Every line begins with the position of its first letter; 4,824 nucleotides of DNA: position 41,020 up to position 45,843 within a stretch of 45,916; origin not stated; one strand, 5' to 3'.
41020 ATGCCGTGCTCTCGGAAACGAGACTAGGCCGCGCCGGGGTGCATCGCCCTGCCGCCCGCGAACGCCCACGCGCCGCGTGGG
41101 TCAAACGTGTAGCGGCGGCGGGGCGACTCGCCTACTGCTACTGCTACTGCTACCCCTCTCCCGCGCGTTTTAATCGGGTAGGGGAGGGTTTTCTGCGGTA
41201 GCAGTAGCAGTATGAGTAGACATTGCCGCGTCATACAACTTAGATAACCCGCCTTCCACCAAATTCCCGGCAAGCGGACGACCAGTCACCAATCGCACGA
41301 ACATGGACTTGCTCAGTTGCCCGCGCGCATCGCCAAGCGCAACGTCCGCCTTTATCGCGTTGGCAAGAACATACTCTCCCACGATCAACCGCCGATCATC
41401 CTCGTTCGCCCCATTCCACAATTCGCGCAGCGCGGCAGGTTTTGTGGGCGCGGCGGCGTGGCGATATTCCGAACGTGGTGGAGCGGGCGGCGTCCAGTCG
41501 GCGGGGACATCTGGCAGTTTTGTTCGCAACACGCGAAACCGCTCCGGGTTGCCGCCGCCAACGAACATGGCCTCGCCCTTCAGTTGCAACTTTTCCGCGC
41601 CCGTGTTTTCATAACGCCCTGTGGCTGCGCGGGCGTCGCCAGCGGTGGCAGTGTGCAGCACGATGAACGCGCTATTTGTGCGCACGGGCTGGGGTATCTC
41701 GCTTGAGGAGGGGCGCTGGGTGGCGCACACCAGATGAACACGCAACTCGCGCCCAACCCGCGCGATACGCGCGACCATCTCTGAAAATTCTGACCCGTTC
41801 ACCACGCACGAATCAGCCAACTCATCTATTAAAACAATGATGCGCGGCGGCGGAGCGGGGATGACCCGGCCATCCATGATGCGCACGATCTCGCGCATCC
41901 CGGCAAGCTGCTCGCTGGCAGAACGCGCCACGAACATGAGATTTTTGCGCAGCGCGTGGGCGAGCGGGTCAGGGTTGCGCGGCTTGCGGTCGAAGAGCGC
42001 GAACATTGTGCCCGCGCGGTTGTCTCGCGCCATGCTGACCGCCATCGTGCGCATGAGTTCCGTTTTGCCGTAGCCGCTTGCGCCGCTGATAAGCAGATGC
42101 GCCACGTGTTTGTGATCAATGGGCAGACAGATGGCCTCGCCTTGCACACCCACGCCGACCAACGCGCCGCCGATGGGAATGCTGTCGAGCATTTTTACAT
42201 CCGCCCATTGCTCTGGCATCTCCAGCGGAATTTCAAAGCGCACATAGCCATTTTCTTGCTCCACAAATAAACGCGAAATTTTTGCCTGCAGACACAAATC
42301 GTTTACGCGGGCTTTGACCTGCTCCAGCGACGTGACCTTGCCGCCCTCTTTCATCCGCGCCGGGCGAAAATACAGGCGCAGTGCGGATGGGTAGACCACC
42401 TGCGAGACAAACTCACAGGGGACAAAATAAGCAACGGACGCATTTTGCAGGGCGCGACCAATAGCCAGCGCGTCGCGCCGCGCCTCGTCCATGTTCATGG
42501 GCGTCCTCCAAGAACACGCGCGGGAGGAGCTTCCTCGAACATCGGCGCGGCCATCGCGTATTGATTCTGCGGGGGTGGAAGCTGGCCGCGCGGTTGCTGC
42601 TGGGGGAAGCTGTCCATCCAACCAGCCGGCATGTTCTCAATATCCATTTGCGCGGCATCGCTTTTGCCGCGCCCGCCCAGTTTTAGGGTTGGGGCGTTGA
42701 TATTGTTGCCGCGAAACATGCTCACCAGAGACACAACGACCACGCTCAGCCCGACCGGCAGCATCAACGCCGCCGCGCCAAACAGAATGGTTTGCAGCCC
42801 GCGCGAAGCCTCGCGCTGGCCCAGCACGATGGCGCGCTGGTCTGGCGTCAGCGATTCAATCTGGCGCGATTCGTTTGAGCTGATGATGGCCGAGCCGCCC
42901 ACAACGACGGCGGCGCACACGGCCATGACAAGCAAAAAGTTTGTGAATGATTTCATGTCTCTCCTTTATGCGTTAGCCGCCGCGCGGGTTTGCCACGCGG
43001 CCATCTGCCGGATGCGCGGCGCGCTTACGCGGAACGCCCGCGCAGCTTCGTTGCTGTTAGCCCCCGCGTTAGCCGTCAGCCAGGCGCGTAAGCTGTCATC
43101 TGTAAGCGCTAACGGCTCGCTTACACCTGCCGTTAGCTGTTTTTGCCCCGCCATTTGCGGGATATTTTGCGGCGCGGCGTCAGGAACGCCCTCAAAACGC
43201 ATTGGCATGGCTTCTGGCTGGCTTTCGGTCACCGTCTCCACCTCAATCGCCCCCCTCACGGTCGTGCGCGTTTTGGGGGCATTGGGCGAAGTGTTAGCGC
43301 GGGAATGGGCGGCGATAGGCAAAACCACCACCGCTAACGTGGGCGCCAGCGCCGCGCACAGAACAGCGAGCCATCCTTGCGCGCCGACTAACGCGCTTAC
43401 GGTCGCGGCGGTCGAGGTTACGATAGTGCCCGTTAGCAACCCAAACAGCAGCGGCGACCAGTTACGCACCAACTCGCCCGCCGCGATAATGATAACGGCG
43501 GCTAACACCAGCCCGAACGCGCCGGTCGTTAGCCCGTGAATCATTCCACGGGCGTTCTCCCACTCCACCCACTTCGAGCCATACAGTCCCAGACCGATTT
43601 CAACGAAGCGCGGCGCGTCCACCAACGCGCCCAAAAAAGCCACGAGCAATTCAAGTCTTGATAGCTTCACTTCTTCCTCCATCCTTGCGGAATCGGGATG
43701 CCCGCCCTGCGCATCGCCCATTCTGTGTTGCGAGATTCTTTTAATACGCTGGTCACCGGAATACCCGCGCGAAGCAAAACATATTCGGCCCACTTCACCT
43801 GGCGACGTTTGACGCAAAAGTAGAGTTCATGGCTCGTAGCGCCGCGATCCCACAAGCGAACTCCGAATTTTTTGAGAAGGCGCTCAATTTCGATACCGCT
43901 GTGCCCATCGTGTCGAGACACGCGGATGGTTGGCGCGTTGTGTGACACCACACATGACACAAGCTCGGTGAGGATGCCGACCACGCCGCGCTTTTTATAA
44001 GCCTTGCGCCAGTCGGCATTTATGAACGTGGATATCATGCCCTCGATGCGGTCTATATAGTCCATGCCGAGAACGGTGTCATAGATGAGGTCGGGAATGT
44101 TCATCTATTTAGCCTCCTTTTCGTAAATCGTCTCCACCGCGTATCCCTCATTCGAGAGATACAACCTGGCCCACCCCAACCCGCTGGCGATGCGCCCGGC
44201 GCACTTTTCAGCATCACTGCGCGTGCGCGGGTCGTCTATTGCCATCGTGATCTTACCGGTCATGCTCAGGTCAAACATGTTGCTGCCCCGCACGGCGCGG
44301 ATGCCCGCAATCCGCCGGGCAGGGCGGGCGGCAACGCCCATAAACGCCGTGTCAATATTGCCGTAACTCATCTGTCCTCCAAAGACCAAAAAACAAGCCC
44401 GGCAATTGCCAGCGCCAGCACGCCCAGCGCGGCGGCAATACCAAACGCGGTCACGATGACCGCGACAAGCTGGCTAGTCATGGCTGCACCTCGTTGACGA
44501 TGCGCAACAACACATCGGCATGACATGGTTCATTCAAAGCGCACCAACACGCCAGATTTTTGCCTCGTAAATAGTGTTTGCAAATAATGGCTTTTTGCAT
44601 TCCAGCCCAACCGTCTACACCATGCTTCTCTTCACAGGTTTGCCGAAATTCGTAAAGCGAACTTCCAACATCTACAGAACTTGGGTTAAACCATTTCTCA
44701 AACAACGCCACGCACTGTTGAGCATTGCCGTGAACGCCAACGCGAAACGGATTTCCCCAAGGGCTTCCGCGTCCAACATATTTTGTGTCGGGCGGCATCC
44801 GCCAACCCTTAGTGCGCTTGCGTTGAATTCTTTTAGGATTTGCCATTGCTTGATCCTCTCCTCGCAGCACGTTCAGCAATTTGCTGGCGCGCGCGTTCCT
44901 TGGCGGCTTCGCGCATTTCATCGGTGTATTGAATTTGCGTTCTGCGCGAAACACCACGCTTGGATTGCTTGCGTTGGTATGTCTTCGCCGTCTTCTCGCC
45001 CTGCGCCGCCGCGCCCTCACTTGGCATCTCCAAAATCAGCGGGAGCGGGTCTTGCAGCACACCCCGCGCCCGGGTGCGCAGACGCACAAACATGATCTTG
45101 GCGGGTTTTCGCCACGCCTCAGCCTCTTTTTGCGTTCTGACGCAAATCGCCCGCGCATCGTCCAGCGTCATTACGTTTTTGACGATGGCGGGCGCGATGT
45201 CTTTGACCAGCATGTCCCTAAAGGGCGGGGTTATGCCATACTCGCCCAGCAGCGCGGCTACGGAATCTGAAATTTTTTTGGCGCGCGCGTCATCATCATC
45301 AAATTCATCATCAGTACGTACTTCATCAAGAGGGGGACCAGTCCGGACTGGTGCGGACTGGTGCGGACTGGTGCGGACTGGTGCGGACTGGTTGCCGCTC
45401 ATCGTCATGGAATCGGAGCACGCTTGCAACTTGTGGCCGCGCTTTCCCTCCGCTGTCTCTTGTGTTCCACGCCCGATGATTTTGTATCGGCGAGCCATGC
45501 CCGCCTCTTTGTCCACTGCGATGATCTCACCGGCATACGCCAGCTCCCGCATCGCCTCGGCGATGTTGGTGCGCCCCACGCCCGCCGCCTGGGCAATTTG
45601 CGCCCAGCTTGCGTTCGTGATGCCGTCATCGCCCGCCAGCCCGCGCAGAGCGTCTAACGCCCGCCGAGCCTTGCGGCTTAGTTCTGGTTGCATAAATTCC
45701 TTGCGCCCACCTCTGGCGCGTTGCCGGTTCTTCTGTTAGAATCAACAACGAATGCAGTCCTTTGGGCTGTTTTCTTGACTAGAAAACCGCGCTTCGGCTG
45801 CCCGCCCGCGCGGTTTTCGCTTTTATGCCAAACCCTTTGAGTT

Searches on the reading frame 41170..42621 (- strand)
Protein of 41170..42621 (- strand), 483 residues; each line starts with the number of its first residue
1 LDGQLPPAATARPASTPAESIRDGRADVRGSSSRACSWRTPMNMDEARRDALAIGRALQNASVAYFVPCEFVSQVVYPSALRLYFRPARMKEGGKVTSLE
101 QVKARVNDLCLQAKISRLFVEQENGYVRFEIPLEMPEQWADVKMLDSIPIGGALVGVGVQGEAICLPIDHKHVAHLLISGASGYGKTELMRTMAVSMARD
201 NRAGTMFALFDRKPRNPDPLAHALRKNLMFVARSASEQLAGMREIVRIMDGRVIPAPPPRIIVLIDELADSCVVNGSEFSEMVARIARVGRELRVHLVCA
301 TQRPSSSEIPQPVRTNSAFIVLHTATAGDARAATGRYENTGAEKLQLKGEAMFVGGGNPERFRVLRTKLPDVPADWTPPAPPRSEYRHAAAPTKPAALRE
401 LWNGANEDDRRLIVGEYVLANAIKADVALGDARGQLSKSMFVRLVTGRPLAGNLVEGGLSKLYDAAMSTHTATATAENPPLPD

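Call 34: search_protein_families(library=phrogs, proteins=[window:41170-42621:-], max_evalue=0.001)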
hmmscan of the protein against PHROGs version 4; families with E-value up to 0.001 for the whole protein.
window:41170-42621:- (483 aa): 5 families
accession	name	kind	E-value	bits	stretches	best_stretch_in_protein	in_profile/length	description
phrog_1358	-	moron, auxiliary metabolic gene and host takeover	1.5e-26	93.3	1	139-388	568-835/1382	FtsK/SpoIIIE-like protein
phrog_3551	-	moron, auxiliary metabolic gene and host takeover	3.8e-09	36.1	1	256-315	535-593/758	FtsK/SpoIIIE-like protein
phrog_2666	-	head and packaging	7.8e-09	35.7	1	174-332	322-491/555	terminase large subunit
phrog_7035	-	unknown function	6.3e-05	22.5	0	161-211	199-248/969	-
phrog_24831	-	unknown function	0.00041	20.1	0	138-330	256-452/700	-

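Call 85: search_protein_families(library=pfam, proteins=[window:41170-42621:-], max_evalue=0.01)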
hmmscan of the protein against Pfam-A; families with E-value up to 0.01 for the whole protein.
window:41170-42621:- (483 aa): 3 families
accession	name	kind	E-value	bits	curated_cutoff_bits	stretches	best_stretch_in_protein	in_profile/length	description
PF01580.24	FtsK_SpoIIIE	-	2.4e-14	53.8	24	2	251-305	163-220/221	FtsK/SpoIIIE family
PF25199.1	nSTAND_NTPase5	-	0.0025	18.1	34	1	171-223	39-90/145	Novel STAND NTPase 5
PF06414.18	Zeta_toxin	-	0.0094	15.8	22.3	0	174-200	17-44/199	Zeta toxin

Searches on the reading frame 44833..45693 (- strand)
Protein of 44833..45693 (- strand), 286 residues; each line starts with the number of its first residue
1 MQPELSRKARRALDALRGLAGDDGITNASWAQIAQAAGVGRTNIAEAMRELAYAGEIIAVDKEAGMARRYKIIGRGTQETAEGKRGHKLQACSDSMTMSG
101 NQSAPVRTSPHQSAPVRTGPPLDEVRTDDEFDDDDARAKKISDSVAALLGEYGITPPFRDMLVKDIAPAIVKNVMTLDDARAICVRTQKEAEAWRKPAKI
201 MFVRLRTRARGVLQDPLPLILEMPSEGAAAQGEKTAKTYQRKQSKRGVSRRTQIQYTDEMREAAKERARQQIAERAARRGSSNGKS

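Call 34: search_protein_families(library=phrogs, proteins=[window:44833-45693:-], max_evalue=0.001)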
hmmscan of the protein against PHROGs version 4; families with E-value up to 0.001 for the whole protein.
window:44833-45693:- (286 aa): 2 families
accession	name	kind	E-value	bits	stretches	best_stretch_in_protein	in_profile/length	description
phrog_270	-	DNA, RNA and nucleotide metabolism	0.00022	21.7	0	9-143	49-173/383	replication initiation protein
phrog_678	-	DNA, RNA and nucleotide metabolism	0.00065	20.3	0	20-120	80-182/346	replication initiation O-like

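Call 43: search_protein_families(library=pfam, proteins=[window:44833-45693:-], max_evalue=0.01)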
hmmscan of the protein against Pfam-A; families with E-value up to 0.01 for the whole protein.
window:44833-45693:- (286 aa): 0 families
